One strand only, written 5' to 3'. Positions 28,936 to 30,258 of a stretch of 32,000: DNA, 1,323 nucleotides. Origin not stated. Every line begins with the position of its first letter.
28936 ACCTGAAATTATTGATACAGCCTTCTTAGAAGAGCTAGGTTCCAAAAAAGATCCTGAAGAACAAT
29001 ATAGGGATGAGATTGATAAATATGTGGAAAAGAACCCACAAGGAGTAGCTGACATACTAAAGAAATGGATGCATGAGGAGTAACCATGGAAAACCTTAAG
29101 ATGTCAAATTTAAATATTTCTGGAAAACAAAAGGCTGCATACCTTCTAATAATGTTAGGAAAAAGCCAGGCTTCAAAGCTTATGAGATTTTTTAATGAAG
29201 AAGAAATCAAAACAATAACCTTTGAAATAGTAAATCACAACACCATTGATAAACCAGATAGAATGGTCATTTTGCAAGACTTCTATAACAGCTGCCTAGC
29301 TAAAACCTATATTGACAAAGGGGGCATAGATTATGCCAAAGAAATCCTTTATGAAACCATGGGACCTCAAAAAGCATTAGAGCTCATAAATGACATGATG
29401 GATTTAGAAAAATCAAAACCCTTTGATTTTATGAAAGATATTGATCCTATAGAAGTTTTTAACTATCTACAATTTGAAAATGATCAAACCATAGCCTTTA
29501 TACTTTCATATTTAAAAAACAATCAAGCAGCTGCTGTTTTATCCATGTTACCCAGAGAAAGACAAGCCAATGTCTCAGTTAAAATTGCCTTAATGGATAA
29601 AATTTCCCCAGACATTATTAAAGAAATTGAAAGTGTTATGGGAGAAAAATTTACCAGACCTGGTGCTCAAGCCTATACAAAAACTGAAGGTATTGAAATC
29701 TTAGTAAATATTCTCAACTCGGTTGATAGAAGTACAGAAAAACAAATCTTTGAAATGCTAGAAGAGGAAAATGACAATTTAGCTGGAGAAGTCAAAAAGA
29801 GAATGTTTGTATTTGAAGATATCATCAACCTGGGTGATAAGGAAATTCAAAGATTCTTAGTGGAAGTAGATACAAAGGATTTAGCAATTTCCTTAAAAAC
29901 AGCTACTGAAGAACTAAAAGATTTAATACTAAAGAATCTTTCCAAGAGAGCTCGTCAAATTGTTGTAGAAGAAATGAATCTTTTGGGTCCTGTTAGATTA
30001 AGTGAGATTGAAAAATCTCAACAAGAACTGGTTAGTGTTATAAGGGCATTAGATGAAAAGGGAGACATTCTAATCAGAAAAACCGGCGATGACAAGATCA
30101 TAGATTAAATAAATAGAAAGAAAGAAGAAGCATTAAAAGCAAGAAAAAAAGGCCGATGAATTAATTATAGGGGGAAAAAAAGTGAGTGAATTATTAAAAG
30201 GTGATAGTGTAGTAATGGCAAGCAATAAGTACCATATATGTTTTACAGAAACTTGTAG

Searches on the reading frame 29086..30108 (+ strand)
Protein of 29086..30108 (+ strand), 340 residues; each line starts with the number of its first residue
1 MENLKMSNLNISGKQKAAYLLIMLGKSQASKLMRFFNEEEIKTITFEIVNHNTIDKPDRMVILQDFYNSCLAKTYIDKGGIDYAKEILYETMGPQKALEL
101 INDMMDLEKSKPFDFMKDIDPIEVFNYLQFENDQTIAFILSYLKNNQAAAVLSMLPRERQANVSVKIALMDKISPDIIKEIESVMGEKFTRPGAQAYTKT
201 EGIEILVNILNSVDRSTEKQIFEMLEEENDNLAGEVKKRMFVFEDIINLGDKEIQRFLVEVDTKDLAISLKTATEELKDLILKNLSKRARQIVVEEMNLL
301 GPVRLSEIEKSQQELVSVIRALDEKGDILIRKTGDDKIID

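Call 71: search_protein_families(library=pfam, proteins=[window:29086-30108:+], max_evalue=0.00001)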
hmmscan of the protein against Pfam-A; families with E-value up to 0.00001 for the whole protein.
window:29086-30108:+ (340 aa): 3 families
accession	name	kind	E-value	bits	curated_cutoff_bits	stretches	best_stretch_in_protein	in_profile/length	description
PF14842.11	FliG_N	-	3.4e-36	124.4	25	2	11-113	2-104/104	FliG N-terminal domain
PF01706.21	FliG_C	-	8.2e-36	123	23.3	1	223-330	1-108/108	FliG C-terminal domain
PF14841.11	FliG_M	-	2e-26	92.4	25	1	123-192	3-72/76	FliG middle domain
